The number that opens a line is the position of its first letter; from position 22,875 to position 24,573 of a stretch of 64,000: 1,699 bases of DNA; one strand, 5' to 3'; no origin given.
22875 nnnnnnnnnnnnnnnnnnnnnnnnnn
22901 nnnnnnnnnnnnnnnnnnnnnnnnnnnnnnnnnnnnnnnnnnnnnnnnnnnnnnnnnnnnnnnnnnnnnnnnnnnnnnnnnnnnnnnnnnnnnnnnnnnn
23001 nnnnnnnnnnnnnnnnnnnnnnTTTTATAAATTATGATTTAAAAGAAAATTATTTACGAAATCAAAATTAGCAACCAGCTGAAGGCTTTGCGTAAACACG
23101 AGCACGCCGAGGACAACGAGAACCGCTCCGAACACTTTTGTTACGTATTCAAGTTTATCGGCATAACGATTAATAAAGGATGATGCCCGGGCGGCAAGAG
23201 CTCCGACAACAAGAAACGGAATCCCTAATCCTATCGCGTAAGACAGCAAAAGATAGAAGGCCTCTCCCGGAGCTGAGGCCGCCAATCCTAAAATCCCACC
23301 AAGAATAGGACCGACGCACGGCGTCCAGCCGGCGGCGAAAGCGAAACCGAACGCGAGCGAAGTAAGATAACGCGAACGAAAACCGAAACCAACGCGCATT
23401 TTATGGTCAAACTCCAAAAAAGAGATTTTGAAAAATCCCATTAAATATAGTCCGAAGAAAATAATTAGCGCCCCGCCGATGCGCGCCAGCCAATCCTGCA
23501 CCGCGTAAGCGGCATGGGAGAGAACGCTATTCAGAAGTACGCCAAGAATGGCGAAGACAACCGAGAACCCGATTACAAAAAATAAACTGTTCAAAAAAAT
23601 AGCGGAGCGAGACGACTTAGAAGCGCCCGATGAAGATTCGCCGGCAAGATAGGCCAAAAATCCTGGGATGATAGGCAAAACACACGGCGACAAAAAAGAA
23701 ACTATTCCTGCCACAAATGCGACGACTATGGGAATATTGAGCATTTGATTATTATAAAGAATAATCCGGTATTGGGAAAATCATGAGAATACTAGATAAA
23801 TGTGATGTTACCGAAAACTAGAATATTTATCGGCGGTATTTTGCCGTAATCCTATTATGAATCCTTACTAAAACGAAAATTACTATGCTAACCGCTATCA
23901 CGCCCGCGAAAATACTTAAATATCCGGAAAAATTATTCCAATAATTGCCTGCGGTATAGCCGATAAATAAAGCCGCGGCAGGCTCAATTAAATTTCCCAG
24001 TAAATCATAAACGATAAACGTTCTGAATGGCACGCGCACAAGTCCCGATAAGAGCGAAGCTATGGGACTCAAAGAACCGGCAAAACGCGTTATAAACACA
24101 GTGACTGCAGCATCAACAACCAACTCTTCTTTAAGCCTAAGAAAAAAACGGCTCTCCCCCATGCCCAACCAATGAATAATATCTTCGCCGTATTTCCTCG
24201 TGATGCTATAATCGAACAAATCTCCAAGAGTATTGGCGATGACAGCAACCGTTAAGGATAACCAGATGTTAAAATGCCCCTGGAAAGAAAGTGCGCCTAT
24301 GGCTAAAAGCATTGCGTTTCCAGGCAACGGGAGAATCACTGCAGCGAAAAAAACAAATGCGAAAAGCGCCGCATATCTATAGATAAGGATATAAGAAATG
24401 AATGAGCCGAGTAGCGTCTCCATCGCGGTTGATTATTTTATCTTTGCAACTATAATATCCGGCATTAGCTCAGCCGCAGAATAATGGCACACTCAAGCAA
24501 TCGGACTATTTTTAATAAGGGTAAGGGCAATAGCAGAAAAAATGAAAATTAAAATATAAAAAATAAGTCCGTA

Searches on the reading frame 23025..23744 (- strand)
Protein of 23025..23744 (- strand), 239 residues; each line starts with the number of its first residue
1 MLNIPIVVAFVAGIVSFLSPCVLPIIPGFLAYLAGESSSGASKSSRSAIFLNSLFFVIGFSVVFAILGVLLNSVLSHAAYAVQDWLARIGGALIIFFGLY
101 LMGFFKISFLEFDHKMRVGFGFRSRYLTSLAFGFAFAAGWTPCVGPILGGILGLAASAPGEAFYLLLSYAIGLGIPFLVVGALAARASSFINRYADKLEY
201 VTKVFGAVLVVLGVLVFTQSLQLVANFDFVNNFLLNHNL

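Call 13: search_protein_families(library=pfam, proteins=[window:23025-23744:-], max_evalue=0.001)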
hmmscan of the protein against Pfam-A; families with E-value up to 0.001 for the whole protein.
window:23025-23744:- (239 aa): 1 family
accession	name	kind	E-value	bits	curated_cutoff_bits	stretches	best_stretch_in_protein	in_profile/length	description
PF02683.22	DsbD_TM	-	1.5e-15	57.5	27.1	1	6-217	5-215/219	Cytochrome C biogenesis protein transmembrane domain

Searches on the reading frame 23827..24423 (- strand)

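Call 13: search_protein_families(library=pfam, proteins=[window:23827-24423:-], max_evalue=0.001)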
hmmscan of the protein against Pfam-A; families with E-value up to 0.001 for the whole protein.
window:23827-24423:- (198 aa): 1 family
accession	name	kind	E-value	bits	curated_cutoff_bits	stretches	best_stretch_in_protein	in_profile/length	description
PF09335.16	VTT_dom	-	2.9e-13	50.8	33.9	1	33-156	1-122/123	VTT domain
